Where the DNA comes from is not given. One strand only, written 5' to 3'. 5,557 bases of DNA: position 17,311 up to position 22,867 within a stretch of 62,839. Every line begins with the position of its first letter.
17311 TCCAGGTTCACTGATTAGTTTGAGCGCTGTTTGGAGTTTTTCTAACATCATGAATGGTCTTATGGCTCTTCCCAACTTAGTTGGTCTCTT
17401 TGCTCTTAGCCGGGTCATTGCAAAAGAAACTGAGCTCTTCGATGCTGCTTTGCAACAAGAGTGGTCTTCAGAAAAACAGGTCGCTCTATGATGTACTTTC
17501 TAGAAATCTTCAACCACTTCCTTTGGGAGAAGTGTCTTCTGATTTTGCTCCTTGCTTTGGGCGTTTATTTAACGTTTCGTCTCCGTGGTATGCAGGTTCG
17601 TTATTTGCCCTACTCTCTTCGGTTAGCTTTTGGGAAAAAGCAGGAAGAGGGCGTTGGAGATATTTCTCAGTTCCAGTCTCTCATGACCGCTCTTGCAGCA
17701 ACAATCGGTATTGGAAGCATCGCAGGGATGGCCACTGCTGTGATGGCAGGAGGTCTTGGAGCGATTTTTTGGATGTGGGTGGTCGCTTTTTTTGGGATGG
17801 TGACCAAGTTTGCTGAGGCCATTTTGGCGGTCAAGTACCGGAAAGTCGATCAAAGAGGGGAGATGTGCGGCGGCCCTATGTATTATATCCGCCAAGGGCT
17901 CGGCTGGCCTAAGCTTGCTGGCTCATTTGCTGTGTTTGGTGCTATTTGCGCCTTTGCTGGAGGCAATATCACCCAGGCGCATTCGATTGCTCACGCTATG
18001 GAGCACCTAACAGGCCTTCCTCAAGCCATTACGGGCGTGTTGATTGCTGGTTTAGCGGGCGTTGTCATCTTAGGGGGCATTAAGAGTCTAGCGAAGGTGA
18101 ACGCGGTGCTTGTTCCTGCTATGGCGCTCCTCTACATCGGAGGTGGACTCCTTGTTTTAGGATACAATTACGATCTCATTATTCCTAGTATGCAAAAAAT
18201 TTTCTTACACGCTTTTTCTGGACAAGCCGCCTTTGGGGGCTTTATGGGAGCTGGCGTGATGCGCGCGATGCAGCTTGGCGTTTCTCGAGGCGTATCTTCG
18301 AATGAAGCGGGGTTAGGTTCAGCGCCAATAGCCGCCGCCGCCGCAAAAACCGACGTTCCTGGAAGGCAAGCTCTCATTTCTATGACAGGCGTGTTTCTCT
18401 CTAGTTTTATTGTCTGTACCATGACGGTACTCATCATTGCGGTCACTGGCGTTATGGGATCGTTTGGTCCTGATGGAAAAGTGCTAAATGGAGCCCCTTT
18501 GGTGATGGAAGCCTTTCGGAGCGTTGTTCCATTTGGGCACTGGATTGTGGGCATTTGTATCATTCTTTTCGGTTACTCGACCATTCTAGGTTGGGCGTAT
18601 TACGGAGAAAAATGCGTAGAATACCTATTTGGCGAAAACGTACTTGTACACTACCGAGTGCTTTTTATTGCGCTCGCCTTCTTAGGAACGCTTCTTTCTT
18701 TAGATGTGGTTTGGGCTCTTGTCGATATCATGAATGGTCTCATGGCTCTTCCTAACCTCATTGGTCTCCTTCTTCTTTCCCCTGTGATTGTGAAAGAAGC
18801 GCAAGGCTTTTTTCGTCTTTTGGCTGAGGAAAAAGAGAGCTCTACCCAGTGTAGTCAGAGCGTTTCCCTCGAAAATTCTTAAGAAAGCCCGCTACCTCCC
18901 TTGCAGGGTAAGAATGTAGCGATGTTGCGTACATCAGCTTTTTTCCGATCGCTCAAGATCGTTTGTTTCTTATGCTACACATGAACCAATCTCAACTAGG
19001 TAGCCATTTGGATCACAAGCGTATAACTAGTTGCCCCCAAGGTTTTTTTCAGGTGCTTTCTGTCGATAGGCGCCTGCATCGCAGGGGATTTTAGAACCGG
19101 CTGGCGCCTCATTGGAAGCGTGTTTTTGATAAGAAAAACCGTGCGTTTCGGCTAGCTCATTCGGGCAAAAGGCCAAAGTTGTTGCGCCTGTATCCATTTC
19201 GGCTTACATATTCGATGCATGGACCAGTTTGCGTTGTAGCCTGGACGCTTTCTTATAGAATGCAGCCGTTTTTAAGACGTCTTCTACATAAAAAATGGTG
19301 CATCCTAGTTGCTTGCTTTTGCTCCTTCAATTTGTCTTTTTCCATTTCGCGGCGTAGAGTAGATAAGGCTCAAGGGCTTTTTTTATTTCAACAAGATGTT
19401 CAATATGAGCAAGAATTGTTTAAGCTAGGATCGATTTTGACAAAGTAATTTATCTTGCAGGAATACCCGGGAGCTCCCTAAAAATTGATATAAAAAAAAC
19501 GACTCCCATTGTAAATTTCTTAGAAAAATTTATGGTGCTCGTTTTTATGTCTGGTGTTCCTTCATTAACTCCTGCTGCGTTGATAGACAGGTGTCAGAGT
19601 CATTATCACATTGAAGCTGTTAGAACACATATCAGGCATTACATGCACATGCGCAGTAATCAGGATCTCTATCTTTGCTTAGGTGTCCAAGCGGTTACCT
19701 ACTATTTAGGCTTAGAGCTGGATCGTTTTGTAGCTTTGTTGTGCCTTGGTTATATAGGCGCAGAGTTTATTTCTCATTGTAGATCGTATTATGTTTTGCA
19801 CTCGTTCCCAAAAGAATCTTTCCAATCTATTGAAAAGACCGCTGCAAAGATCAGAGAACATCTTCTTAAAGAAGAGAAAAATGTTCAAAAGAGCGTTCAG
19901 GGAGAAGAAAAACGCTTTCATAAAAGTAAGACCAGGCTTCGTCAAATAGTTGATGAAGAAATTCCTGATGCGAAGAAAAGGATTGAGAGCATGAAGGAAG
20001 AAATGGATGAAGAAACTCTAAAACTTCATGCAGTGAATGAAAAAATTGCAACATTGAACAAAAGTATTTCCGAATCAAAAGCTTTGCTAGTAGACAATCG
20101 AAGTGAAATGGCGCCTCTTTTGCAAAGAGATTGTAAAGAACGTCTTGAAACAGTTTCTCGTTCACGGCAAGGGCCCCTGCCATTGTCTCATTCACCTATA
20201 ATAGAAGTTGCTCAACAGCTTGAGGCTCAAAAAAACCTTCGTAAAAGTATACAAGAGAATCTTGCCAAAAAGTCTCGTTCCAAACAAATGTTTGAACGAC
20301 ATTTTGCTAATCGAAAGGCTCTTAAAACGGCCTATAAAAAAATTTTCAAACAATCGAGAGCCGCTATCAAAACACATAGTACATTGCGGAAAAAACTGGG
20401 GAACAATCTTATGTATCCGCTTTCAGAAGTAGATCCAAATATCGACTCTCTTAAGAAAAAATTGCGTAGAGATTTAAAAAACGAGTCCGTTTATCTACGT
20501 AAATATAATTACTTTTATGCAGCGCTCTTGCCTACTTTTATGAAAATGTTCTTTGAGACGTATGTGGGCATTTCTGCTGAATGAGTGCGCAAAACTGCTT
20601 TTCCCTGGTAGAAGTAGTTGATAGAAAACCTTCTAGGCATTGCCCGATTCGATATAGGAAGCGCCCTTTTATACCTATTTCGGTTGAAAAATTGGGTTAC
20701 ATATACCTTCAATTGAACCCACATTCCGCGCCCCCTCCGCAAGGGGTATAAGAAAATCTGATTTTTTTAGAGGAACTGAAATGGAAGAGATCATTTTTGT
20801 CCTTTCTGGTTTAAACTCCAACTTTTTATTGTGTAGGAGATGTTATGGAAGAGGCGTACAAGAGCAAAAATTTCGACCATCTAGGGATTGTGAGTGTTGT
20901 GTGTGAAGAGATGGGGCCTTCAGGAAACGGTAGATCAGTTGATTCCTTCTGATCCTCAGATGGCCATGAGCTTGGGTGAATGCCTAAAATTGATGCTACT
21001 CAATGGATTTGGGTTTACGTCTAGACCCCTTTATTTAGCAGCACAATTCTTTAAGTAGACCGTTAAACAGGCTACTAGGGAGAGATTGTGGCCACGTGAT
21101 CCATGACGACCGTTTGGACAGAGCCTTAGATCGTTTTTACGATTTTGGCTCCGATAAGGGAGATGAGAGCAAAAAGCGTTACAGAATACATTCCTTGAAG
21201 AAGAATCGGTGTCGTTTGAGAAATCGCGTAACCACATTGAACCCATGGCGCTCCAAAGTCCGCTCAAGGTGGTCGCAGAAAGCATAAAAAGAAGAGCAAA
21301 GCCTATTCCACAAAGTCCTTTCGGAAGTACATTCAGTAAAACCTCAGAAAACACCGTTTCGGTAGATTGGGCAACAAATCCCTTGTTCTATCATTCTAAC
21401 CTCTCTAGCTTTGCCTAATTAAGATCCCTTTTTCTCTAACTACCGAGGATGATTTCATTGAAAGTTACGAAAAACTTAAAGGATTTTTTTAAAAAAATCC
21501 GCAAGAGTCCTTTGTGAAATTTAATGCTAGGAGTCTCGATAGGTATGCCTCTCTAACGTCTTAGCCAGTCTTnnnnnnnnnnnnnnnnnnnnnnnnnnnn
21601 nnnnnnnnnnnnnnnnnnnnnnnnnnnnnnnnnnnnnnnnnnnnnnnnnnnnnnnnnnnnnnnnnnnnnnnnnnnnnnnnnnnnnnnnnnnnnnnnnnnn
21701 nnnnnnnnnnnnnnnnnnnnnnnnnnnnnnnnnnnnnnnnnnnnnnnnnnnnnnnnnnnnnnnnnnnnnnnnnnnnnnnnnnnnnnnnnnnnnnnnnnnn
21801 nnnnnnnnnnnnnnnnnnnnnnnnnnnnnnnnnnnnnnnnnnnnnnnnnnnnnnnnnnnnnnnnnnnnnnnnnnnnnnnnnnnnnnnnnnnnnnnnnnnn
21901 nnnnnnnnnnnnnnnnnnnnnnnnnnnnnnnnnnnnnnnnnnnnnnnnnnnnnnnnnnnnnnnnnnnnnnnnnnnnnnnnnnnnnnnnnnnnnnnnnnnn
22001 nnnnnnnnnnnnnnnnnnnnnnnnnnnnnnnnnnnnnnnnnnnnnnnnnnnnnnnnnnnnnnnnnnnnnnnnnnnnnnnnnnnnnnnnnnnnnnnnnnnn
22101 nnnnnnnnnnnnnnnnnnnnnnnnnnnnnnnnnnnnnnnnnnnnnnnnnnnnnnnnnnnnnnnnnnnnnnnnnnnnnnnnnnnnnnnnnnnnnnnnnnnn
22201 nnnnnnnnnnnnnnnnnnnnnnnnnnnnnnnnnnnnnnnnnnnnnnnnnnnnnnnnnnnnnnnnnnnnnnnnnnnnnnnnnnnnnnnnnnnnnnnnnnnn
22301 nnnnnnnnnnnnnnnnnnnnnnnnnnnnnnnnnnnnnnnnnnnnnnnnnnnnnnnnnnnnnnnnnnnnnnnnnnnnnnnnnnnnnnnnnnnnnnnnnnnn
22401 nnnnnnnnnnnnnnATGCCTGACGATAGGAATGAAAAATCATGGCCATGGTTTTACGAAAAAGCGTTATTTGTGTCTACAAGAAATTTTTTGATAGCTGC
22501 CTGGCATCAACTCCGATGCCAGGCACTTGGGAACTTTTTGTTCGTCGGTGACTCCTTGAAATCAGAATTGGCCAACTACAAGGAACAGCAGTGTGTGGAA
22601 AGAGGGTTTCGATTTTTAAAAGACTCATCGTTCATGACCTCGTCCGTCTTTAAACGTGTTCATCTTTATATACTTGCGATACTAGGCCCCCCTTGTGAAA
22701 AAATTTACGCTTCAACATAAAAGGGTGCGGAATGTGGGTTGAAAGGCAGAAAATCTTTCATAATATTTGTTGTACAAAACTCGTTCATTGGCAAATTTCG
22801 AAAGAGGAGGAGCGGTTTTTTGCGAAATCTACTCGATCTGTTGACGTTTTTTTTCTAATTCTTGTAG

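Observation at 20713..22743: IS shell with intact inverted repeats whose catalytic core is replaced by an antisense PhyH dioxygenase gene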

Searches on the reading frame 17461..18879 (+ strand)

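Call 16: search_protein_families(library=pfam, proteins=[window:17461-18879:+], max_evalue=0.001)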
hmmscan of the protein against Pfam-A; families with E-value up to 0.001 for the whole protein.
window:17461-18879:+ (473 aa): 1 family
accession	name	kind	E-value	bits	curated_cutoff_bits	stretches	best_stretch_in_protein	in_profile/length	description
PF01235.23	Na_Ala_symp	-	1.1e-127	427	24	1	59-458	4-387/392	Sodium:alanine symporter family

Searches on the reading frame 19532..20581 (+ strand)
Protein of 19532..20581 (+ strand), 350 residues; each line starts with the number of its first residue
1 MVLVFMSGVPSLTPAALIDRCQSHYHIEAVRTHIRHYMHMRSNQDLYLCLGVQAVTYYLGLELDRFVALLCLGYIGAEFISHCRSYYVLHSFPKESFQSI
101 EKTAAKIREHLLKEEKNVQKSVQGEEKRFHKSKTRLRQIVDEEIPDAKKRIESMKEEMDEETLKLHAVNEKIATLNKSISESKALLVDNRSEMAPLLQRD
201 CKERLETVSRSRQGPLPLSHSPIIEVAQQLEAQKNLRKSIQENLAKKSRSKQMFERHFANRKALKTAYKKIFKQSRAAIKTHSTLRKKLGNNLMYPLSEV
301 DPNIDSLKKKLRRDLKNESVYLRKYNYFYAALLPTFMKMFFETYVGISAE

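Call 10: search_protein_families(library=pfam, proteins=[window:19532-20581:+], max_evalue=0.1)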
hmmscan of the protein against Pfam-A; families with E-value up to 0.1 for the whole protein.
window:19532-20581:+ (350 aa): 1 family
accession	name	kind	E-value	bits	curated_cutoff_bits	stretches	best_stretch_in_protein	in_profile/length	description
PF12137.13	RapA_C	-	0.011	15.2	26.8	1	98-168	284-355/360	RNA polymerase recycling family C-terminal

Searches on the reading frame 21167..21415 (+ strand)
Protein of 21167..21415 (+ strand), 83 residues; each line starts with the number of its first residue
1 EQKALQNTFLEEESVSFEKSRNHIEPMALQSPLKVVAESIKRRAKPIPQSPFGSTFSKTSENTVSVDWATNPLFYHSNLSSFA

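Call 38: search_protein_families(library=ncbifam, proteins=[window:21167-21415:+], max_evalue=10)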
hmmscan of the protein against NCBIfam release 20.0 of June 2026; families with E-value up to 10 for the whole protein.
seq(83 aa): 0 families

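Call 39: search_protein_families(library=pfam, proteins=[window:21167-21415:+], max_evalue=10)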
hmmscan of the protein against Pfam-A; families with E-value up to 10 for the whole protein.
seq(83 aa): 2 families
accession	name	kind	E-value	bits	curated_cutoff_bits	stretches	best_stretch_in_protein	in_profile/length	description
PF15368.11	BioT2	-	0.026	14.8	27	1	16-51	40-73/170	Spermatogenesis family BioT2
PF04042.21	DNA_pol_E_B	-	0.073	12.9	29.1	1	45-73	95-123/210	DNA polymerase alpha/epsilon subunit B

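Call 72: search_protein_representatives(protein=window:21167-21415:+)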
Query: 83 residues. Proteins with E-value up to 0.001 (for the whole library): 1; up to 1e-10: 0; up to 1e-30: 0. The best 1 are listed.
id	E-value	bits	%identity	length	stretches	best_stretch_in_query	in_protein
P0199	4.1e-06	42.9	34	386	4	48-81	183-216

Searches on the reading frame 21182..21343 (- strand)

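Call 38: search_protein_families(library=ncbifam, proteins=[window:21182-21343:-], max_evalue=10)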
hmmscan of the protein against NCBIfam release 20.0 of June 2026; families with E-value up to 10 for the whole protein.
seq(54 aa): 1 family
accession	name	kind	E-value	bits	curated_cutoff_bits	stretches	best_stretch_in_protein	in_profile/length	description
TIGR01569.1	A_tha_TIGR01569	subfamily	0.12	12.2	41.45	1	10-32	113-135/154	plant integral membrane protein TIGR01569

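Call 39: search_protein_families(library=pfam, proteins=[window:21182-21343:-], max_evalue=10)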
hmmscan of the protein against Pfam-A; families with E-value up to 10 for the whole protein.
seq(54 aa): 3 families
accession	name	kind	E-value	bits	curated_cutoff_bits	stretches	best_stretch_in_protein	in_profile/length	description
PF02954.25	HTH_8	-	0.081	13.1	22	1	24-37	8-21/42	Bacterial regulatory protein, Fis family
PF11568.13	Med29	-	0.11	13.1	25.2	1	9-31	48-70/139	Mediator complex subunit 29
PF23794.1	Phage_Gp84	-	0.27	11.7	27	1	20-40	23-42/66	Mycobacterium phage Gp84-like protein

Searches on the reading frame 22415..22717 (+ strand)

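Call 10: search_protein_families(library=pfam, proteins=[window:22415-22717:+], max_evalue=0.1)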
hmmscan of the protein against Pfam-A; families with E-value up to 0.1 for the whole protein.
seq(101 aa): 0 families

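Call 11: search_protein_families(library=ncbifam, proteins=[window:22415-22717:+], max_evalue=0.1)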
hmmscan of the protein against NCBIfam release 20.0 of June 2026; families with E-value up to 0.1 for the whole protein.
seq(101 aa): 1 family
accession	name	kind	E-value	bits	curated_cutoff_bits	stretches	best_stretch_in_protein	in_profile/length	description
NF033559.2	transpos_IS1634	equivalog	1e-05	24.8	100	1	52-79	376-402/483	IS1634 family transposase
